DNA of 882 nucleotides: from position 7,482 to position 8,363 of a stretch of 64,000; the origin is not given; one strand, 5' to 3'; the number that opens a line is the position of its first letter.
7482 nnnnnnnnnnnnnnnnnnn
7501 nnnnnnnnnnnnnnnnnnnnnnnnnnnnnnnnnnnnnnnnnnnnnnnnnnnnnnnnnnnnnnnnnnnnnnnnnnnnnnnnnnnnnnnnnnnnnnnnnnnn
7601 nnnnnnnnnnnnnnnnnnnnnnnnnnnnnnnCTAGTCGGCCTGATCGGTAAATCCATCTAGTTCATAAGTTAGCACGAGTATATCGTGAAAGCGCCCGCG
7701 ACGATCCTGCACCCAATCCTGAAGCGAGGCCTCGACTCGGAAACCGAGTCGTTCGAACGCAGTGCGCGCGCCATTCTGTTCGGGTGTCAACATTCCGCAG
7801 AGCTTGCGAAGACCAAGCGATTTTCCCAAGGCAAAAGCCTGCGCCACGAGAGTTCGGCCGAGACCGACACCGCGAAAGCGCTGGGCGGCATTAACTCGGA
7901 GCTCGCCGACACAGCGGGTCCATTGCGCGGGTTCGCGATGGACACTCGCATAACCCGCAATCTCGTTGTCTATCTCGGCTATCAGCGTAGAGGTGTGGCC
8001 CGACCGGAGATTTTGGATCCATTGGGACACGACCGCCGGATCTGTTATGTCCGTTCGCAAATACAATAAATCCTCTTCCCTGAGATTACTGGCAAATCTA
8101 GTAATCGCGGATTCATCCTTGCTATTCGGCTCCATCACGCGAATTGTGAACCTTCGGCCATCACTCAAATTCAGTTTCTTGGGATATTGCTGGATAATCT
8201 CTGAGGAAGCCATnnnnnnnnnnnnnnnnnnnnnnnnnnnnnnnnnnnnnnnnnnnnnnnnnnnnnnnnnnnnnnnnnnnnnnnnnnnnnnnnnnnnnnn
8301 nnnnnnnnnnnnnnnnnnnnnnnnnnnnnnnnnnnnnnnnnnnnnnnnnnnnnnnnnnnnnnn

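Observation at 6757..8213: Repeated GNAT plus lipase-like hydrolase module (three GNAT paralogs, three hydrolase paralogs in 22 kb)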

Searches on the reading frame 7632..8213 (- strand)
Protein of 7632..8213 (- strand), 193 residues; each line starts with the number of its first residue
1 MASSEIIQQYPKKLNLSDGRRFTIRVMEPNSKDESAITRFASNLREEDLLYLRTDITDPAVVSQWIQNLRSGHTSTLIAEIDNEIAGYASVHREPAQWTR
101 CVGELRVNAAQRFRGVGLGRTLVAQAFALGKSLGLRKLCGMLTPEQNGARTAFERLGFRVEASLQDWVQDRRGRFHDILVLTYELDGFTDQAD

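Call 9: search_protein_families(library=pfam, proteins=[window:7632-8213:-], max_evalue=0.01)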
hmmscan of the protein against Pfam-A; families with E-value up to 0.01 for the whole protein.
window:7632-8213:- (193 aa): 4 families
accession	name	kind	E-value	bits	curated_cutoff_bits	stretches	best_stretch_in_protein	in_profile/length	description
PF00583.31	Acetyltransf_1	-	6e-11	43.1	20.7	1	60-158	23-116/116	Acetyltransferase (GNAT) family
PF13508.13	Acetyltransf_7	-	2.4e-07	31.4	27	1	75-159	4-83/84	Acetyltransferase (GNAT) domain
PF13673.13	Acetyltransf_10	-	8.3e-06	26.2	23.6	1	63-160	20-109/128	Acetyltransferase (GNAT) domain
PF13302.13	Acetyltransf_3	-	0.00032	21.8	25.4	1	51-159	27-138/138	Acetyltransferase (GNAT) domain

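Call 10: search_protein_families(library=ncbifam, proteins=[window:7632-8213:-], max_evalue=0.01)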
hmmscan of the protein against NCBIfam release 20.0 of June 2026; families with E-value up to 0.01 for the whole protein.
window:7632-8213:- (193 aa): 9 families
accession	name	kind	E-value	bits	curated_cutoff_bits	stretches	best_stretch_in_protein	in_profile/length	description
NF040503.1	resist_ArsN1a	equivalog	6e-10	39.1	170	1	33-180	8-154/159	arsinothricin resistance N-acetyltransferase ArsN1 family A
NF040502.1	PPT_acetyltrans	equivalog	3e-05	23.8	300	1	33-179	17-162/183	phosphinothricin N-acetyltransferase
NF040504.1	resist_ArsN1b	equivalog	4.8e-05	23.2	210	1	34-178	9-152/159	arsinothricin resistance N-acetyltransferase ArsN1 family B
TIGR03585.1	PseH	equivalog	0.0005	20.2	93.1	1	63-181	39-155/156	UDP-4-amino-4,6-dideoxy-N-acetyl-beta-L-altrosamine N-acetyltransferase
NF053587.1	SpmdActasePaiA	equivalog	0.0026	17.6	250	1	66-158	51-147/172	spermidine/spermine N(1)-acetyltransferase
NF000487.1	stat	exception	0.0034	16.9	420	1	80-159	85-162/189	streptothricin N-acetyltransferase STAT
NF005840.0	PRK07757.1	equivalog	0.004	17.1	154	1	75-159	43-119/153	N-acetyltransferase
TIGR01575.1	rimI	equivalog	0.0048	17.1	86.4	1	59-169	17-123/132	ribosomal protein S18-alanine N-acetyltransferase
TIGR03448.1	mycothiol_MshD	equivalog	0.0051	16.2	163.1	0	60-128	29-98/294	mycothiol synthase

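Call 17: search_solved_structures(query=A1, max_evalue=0.01)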
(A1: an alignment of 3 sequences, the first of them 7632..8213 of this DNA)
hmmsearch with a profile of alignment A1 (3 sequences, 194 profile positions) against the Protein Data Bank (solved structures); distinct sequences matched with E-value up to 0.01: 36.
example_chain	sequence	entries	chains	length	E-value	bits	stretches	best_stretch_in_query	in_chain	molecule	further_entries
4j3g_A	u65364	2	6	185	1.8e-12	50.2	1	25-183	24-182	GCN5-related N-acetyltransferase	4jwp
2ge3_A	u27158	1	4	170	8.4e-10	41.5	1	70-183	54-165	probable acetyltransferase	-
1yr0_A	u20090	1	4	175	5.9e-09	38.7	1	66-186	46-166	phosphinothricin acetyltransferase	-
2vi7_A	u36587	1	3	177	3e-08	36.4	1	72-183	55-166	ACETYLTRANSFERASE PA1377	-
1vhs_A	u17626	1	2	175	1.4e-07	34.3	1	25-186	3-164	similar to phosphinothricin acetyltransferase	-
2i79_A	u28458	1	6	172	2.9e-07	33.2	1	71-183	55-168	Acetyltransferase, GNAT family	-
3dr6_A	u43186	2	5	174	2.1e-06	30.5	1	76-189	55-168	yncA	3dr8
1yvo_A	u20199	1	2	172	7.8e-06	28.6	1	77-187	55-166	conserved hypothetical protein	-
2bl1_A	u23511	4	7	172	7.9e-06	28.6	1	77-187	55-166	PUTATIVE PHOSPHINOTHRICIN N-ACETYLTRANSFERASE PA4866 | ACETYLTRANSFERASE PA4866 FROM P. AERUGINOSA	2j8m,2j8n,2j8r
8q6u_A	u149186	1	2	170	9.6e-06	28.3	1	77-168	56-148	Aminoglycoside N6'-acetyltransferase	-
9isq_A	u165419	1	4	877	1.2e-05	28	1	12-167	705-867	Protein acetyltransferase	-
9it0_A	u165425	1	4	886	1.2e-05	27.9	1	12-167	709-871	Protein acetyltransferase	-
5dwm_A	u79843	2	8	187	1.5e-05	27.6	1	77-166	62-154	Phosphinothricin N-acetyltransferase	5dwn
5t7d_A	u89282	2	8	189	1.7e-05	27.5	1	28-179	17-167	Phosphinothricin N-acetyltransferase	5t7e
3f8k_A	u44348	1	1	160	1.8e-05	27.4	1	25-161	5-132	Protein acetyltransferase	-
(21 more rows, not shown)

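Call 19: find_related_loci(query=A1, collection=genome_contigs, flank=10000)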
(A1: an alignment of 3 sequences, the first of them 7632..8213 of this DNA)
Query A1 (193 aa) in genome_contigs; peptide patterns used: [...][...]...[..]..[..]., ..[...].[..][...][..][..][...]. (x = any residue, [..] = any of these).
215 stretches matched a pattern; 186 encode a relative of the query (tblastn E <= 1e-3); the best 80 are kept; 80 distinct loci.
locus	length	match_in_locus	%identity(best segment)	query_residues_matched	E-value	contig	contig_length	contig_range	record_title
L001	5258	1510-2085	76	1-192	3e-100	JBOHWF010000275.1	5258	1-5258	MAG: Candidatus Binataceae bacterium isolate TC-B3_metabat2.bin.26 k127_195399, whole genome shotgun sequence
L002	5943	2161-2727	73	3-191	6e-95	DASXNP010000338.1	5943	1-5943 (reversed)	MAG TPA_asm: Candidatus Binataceae bacterium isolate SMAG_U5357 k141_1655446, whole genome shotgun sequence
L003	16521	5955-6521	70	3-191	3e-91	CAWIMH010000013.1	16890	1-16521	MAG: uncultured proteobacterium isolate MFD05377.bin.1.214 genome assembly, contig: contig_144195, whole genome shotgun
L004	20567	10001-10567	69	3-191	6e-89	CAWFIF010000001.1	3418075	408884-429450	MAG: uncultured delta proteobacterium isolate MFD02248.bin.1.46 genome assembly, contig: contig_107, whole genome shotgu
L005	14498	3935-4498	57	3-192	1e-72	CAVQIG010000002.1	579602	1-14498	MAG: uncultured delta proteobacterium isolate MFD10007.bin.2.30 genome assembly, contig: contig_16950, whole genome shot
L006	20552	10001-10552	58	7-192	2e-72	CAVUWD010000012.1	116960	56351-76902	MAG: uncultured delta proteobacterium isolate MFD05674.bin.2.46 genome assembly, contig: contig_39744, whole genome shot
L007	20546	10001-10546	60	8-191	3e-71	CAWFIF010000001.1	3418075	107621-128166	MAG: uncultured delta proteobacterium isolate MFD02248.bin.1.46 genome assembly, contig: contig_107, whole genome shotgu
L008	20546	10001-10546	60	8-191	4e-71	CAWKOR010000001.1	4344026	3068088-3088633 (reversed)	MAG: uncultured delta proteobacterium isolate MFD04944.bin.1.36 genome assembly, contig: contig_15114, whole genome shot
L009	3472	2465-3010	60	8-191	9e-71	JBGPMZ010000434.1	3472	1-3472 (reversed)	MAG: Candidatus Binataceae bacterium isolate OBJ_0618_7090110_226 k141_4934613_length_3472_cov_20.0000, whole genome sho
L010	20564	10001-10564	58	2-191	1e-69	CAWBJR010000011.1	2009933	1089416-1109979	MAG: uncultured delta proteobacterium isolate MFD05512.bin.2.16 genome assembly, contig: contig_3745, whole genome shotg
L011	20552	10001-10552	58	8-193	4e-69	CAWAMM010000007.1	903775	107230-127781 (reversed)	MAG: uncultured delta proteobacterium isolate MFD01716.bin.1.24 genome assembly, contig: contig_70799, whole genome shot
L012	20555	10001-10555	56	6-192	2e-68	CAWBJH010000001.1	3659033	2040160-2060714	MAG: uncultured delta proteobacterium isolate MFD03323.bin.1.18 genome assembly, contig: contig_33361, whole genome shot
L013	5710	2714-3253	59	10-191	4e-68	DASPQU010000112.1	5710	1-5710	MAG TPA_asm: Candidatus Binataceae bacterium isolate SMAG_U12207 k141_1488916, whole genome shotgun sequence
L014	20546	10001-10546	58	8-191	8e-68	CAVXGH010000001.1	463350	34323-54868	MAG: uncultured delta proteobacterium isolate MFD05512.bin.1.184 genome assembly, contig: contig_12666, whole genome sho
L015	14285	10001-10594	52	4-190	1e-67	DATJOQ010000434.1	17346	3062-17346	MAG TPA_asm: Candidatus Binataceae bacterium isolate SMAG_U14891 k141_4399939, whole genome shotgun sequence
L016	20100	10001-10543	57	9-191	1e-67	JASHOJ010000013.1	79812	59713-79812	MAG: Candidatus Binataceae bacterium isolate JOPF020 JOPF_NEAR_contig_30951, whole genome shotgun sequence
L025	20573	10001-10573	47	1-193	6e-57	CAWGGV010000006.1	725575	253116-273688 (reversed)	MAG: uncultured Gammaproteobacteria bacterium isolate MFD01721.bin.1.242 genome assembly, contig: contig_411, whole geno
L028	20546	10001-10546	48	2-185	3e-55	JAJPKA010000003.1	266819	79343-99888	MAG: Proteobacteria bacterium isolate Centralia_MAG_59 k107_3884739, whole genome shotgun sequence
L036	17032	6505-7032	47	10-187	2e-50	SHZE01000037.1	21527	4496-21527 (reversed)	MAG: Deltaproteobacteria bacterium isolate Baikal-deep-G137 BACOMB-C11611, whole genome shotgun sequence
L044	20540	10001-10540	44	4-185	9e-46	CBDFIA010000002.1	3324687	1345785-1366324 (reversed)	MAG: Tepidiformaceae bacterium isolate 64f9f9bd-8794-45ca-8ef5-50a45ea1accd genome assembly, contig: contig_2, whole gen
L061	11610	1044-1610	44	2-193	2e-49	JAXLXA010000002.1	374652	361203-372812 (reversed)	MAG: Dehalococcoidia bacterium isolate STL-CHL37 C3.97.fa-2, whole genome shotgun sequence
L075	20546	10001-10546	42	9-193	1e-41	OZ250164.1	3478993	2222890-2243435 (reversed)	MAG: Dehalococcoidia bacterium isolate 0168574f-4b79-4a4d-bdbd-32c97b7f51b1 genome assembly, chromosome: 1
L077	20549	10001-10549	41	3-188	2e-41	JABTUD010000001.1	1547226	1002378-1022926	MAG: Thermoflexaceae bacterium isolate H3_CFX4 seq001, whole genome shotgun sequence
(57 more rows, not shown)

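Call 45: search_protein_families(library=pfam, proteins=[L061:6303-8054:-], max_evalue=0.01)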
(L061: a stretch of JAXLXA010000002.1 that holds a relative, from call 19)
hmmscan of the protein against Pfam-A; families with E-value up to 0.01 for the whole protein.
L061:6303-8054:- (583 aa): 1 family
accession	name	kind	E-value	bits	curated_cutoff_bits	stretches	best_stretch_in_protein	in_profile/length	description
PF00391.29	PEP-utilizers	-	2.5e-22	78.7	23.1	1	505-575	2-72/72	PEP-utilising enzyme, mobile domain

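Call 50: search_solved_structures(query=A3, max_evalue=0.001, show_alignments=3)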
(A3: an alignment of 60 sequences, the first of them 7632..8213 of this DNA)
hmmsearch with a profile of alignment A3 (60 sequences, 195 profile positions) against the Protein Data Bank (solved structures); distinct sequences matched with E-value up to 0.001: 58.
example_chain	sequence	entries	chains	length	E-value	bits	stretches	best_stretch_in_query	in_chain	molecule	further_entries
4j3g_A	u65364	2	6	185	9.2e-16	60.9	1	15-183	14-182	GCN5-related N-acetyltransferase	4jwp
2ge3_A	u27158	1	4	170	3.1e-13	52.7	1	61-178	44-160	probable acetyltransferase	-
2i79_A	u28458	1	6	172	5.4e-12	48.7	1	25-182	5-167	Acetyltransferase, GNAT family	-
1yr0_A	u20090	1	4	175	6.5e-11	45.1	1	63-188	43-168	phosphinothricin acetyltransferase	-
3f8k_A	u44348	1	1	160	1.3e-10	44.2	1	23-161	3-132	Protein acetyltransferase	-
2vi7_A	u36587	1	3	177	4.5e-10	42.4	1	71-183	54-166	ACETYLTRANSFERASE PA1377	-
1vhs_A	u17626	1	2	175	4.5e-10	42.4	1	25-188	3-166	similar to phosphinothricin acetyltransferase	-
2bl1_A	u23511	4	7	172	2.4e-09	40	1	65-187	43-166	PUTATIVE PHOSPHINOTHRICIN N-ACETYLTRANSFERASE PA4866 | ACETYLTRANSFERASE PA4866 FROM P. AERUGINOSA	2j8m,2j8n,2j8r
1yvo_A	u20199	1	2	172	2.4e-09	40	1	65-187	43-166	conserved hypothetical protein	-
9isq_A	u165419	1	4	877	5e-09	39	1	11-167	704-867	Protein acetyltransferase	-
9it0_A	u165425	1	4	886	5.1e-09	39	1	11-167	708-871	Protein acetyltransferase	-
3dr6_A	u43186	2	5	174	9.2e-09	38.1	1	66-190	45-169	yncA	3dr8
4h89_A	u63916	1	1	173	1.4e-08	37.5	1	23-161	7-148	GCN5-related N-acetyltransferase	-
3ld2_A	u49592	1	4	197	7.4e-08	35.2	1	74-188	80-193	Putative acetyltransferase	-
5c82_A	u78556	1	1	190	9.7e-07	31.5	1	77-160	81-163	Nourseothricin acetyltransferase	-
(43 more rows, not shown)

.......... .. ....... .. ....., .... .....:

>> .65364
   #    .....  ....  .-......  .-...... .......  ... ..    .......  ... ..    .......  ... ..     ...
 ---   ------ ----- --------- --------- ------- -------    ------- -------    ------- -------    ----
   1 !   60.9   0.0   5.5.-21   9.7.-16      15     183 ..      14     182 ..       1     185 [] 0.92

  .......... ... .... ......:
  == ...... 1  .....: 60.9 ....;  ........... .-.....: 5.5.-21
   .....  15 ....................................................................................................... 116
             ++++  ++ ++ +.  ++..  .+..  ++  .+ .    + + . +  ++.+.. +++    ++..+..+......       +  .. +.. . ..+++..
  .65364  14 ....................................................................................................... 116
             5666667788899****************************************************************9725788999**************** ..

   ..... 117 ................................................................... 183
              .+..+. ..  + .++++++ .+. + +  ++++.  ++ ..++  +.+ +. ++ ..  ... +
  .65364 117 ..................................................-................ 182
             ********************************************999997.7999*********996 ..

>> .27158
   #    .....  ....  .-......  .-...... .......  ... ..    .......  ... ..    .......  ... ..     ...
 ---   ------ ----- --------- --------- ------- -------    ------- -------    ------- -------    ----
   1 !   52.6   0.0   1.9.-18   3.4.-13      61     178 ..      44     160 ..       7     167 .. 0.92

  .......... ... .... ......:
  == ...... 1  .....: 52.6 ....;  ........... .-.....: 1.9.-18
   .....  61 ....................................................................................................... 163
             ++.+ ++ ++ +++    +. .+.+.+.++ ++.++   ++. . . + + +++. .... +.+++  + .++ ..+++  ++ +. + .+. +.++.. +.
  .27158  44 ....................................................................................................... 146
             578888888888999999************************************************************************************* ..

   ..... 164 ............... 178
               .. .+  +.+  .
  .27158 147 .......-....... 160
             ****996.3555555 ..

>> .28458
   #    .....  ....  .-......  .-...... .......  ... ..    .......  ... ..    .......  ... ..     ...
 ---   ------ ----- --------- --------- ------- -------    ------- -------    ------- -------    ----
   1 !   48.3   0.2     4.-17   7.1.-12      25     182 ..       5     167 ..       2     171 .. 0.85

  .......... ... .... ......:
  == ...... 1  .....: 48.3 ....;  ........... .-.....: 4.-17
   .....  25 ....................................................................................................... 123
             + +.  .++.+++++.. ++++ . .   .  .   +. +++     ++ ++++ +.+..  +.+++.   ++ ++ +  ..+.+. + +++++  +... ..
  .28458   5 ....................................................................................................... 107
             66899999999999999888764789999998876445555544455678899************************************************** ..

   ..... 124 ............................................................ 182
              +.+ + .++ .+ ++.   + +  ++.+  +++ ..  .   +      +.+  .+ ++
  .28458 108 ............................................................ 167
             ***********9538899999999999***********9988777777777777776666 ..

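Call 56: predict_structure(alignment_id=A3)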
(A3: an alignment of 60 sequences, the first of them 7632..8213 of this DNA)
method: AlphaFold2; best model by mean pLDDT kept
length: 193 residues; sequences in the alignment: 60
mean_pLDDT: 92.6   pTM: 0.88
mean pLDDT of the five models: 92.6, 92.2, 91.3, 91.0, 90.5
residues with pLDDT >= 90: 163; 70-90: 20; 50-70: 5; < 50: 5
segments of 3 or more residues with pLDDT < 50: 191-193
pLDDT, mean of each block of 10 residues (from residue 1): 78 97 98 98 92 91 97 97 97 91 96 95 97 95 94 97 96 95 77 41
secondary structure, 60 per line:
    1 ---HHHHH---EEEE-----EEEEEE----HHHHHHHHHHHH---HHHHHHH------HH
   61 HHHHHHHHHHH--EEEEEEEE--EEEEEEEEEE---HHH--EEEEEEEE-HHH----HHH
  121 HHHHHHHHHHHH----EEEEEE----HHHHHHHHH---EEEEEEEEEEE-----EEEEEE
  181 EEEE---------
elements in order: H4-8 E12-15 E21-26 H31-42 H46-52 H59-71 E74-81 E84-93 E102-109 H118-132 E137-142 H147-155 E159-169 E175-184

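Call 58: fold_search(model_id=the predicted structure, library=pdb)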
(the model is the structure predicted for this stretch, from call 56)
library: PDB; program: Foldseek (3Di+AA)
matches with E <= 10: 1441; with E <= 0.001: 774
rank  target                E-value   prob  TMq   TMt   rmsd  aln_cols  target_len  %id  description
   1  2i79_E                1.2e-14  1.00  0.73  0.83   2.9       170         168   21  The crystal structure of the acetyltransferase of GNAT family from Streptococcus pneumoniae (released 2006-10-10)
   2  2i79_A                6.9e-14  1.00  0.73  0.81   2.8       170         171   21  The crystal structure of the acetyltransferase of GNAT family from Streptococcus pneumoniae (released 2006-10-10)
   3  2i79_D                8.3e-14  1.00  0.71  0.82   2.8       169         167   21  The crystal structure of the acetyltransferase of GNAT family from Streptococcus pneumoniae (released 2006-10-10)
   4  1yr0_A                1.1e-13  1.00  0.69  0.80   3.1       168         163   20  Crystal structure of phosphinothricin acetyltransferase from agrobacterium tumefaciens (released 2005-02-15)
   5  4jwp_A                1.3e-13  1.00  0.67  0.77   3.4       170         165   22  Crystal structure of Ribosomal-protein-alanine N-acetyltransferase from Brucella melitensis in complex with Acetyl CoA (released 2013-05-01)
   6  4j3g_D                1.6e-13  1.00  0.72  0.84   2.7       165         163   24  Crystal structure of Ribosomal-protein-alanine N-acetyltransferase from Brucella melitensis (released 2013-03-13)
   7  9it0_A                2.6e-13  1.00  0.70  0.17   4.3       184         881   25  Liganded-state E.coli PatZ (released 2025-06-04)
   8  2i79_F                2.9e-13  1.00  0.71  0.81   2.8       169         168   21  The crystal structure of the acetyltransferase of GNAT family from Streptococcus pneumoniae (released 2006-10-10)
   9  2ge3_B                4.0e-13  1.00  0.72  0.84   2.8       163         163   17  Crystal structure of Probable acetyltransferase from Agrobacterium tumefaciens (released 2006-04-18)
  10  4j3g_A                5.4e-13  1.00  0.71  0.83   2.9       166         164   25  Crystal structure of Ribosomal-protein-alanine N-acetyltransferase from Brucella melitensis (released 2013-03-13)
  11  2ge3_A                5.8e-13  1.00  0.71  0.82   2.9       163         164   18  Crystal structure of Probable acetyltransferase from Agrobacterium tumefaciens (released 2006-04-18)
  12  2ge3_D                5.8e-13  1.00  0.67  0.78   3.3       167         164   17  Crystal structure of Probable acetyltransferase from Agrobacterium tumefaciens (released 2006-04-18)
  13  4j3g_C                2.1e-12  1.00  0.71  0.83   2.8       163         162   25  Crystal structure of Ribosomal-protein-alanine N-acetyltransferase from Brucella melitensis (released 2013-03-13)
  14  3dr8_B                2.8e-12  1.00  0.73  0.81   2.6       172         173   22  Structure of yncA, a putative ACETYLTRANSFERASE from Salmonella typhimurium with its cofactor Acetyl-CoA (released 2008-08-12)
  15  2j8m_A                2.9e-12  1.00  0.70  0.79   3.4       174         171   22  Structure of P. aeruginosa acetyltransferase PA4866 (released 2007-02-06)
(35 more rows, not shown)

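Call 75: search_protein_families(library=pfam, proteins=[L075:8605-9744:-, L075:11574-13331:-, L077:8598-9911:+, L077:10602-11297:-, L036:4733-6061:+, L036:7083-7868:+, L028:8200-9870:+, L028:10580-11461:+, L016:7977-9497:-, L044:11132-11836:+], max_evalue=0.0001)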
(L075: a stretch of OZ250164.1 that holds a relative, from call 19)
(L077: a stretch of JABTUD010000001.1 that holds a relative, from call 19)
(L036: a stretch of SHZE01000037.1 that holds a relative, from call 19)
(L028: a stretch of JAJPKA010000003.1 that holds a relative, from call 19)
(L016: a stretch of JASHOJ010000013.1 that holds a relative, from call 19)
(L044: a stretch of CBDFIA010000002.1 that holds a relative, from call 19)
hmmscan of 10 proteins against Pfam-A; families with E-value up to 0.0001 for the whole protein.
L075:8605-9744:- (379 aa): 2 families
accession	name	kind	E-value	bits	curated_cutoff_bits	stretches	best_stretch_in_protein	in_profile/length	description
PF01979.26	Amidohydro_1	-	2.5e-13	50.5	25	1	46-372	1-343/345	Amidohydrolase family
PF07969.17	Amidohydro_3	-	7.1e-07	29.5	29.7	0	170-374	253-471/472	Amidohydrolase family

L075:11574-13331:- (585 aa): 0 families

L077:8598-9911:+ (437 aa): 0 families

L077:10602-11297:- (231 aa): 1 family
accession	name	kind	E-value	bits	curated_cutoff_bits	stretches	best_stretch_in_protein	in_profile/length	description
PF04203.18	Sortase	-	5e-15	55.8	26.6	1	91-228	2-124/125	Sortase domain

L036:4733-6061:+ (442 aa): 1 family
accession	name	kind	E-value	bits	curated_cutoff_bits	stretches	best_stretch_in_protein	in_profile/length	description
PF07690.21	MFS_1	-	4.9e-59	200.4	33.4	1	39-399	2-346/347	Major Facilitator Superfamily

L036:7083-7868:+ (261 aa): 12 families
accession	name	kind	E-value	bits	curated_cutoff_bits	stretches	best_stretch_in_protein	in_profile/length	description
PF13424.12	TPR_12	-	1.3e-44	150.7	30.1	3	134-206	4-77/77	Tetratricopeptide repeat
PF13374.12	TPR_10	-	1.5e-42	142.8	27.5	4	89-128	1-40/42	Tetratricopeptide repeat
PF24885.1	TPR_NPHP3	-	7.3e-37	127.5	100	3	155-253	122-220/239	Nephrocystin-3 TPR domain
PF13176.12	TPR_7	-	2.8e-17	61.7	27.9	0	176-207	1-32/36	Tetratricopeptide repeat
PF07719.23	TPR_2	-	5.9e-16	57.6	27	0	90-119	1-30/34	Tetratricopeptide repeat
PF00515.34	TPR_1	-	7.8e-16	57.6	27.8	0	48-78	1-31/34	Tetratricopeptide repeat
PF17874.7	TPR_MalT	-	3.5e-12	46.7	45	1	17-161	50-190/336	MalT-like TPR region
PF13181.12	TPR_8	-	3.6e-12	45.8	25.7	1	90-121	1-32/34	Tetratricopeptide repeat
PF13432.12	TPR_16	-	2.5e-07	31.4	32.7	0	13-78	3-61/65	Tetratricopeptide repeat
PF07720.18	TPR_3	-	1.9e-05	25.1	20.7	0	54-71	7-24/34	Tetratricopeptide repeat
PF10579.15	Rapsyn_N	-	2.7e-05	24.6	23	0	91-124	44-77/80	Rapsyn N-terminal myristoylation and linker region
PF14559.12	TPR_19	-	8.5e-05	23.2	25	0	184-238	1-47/68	Tetratricopeptide repeat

L028:8200-9870:+ (556 aa): 3 families
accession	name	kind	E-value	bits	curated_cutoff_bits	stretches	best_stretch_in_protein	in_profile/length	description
PF00205.28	TPP_enzyme_M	-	5.1e-37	127.1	30.4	1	206-335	1-137/137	Thiamine pyrophosphate enzyme, central domain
PF02776.23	TPP_enzyme_N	-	3.7e-32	111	26.8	1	17-132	2-119/119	Thiamine pyrophosphate enzyme, N-terminal TPP binding domain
PF02775.26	TPP_enzyme_C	-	6e-32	111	21.9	1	407-539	9-151/151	Thiamine pyrophosphate enzyme, C-terminal TPP binding domain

L028:10580-11461:+ (293 aa): 3 families
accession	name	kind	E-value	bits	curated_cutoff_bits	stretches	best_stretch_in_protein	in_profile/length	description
PF00106.31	adh_short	-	5.5e-53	179.8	26.6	1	26-212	2-188/195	short chain dehydrogenase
PF13561.12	adh_short_C2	-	1.5e-36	126.6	27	1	31-216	1-186/236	Enoyl-(Acyl carrier protein) reductase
PF08659.16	KR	-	3.7e-16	60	22.6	1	26-186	2-162/180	KR domain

L016:7977-9497:- (506 aa): 2 families
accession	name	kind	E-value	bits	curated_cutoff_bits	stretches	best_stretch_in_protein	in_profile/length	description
PF00206.25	Lyase_1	-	2.7e-115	385.5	27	1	54-384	1-312/312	Lyase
PF10415.14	FumaraseC_C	-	8.8e-24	84.1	32.5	1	450-503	1-54/54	Fumarase C C-terminus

L044:11132-11836:+ (234 aa): 0 families

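Call 86: search_protein_representatives(alignment_id=A3)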
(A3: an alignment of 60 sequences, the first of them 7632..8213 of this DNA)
Query: 60 sequences, 195 profile positions. Proteins with E-value up to 0.001 (for the whole library): 11754; up to 1e-10: 1797; up to 1e-30: 376. The best 150 are listed.
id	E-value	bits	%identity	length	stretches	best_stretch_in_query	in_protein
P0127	5.0e-87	306.6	-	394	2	10-188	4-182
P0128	1.9e-73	262.2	-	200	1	5-193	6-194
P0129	3.5e-71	254.9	-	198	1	3-193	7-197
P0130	7.1e-71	253.9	-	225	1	5-194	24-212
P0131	1.9e-70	252.5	-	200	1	9-193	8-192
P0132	7.3e-69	247.3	-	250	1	6-185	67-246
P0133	2.7e-67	242.2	-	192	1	4-183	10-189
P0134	5.2e-67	241.3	-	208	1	10-194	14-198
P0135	2.1e-66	239.3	-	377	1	11-193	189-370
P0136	6.2e-66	237.7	-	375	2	18-193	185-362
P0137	3.2e-65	235.4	-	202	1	7-191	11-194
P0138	1.1e-64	233.7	-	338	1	5-192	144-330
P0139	3.3e-64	232.1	-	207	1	5-193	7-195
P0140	9.8e-64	230.6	-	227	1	11-193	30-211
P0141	2.8e-63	229.1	-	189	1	8-191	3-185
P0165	8.7e-58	211.2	-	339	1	12-192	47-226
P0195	1.2e-53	197.6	-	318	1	12-191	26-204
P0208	5.4e-52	192.3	-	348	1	5-190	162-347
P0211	2.8e-51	189.9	-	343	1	12-191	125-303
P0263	1.6e-44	167.9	-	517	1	12-186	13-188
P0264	2.3e-44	167.4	-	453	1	10-191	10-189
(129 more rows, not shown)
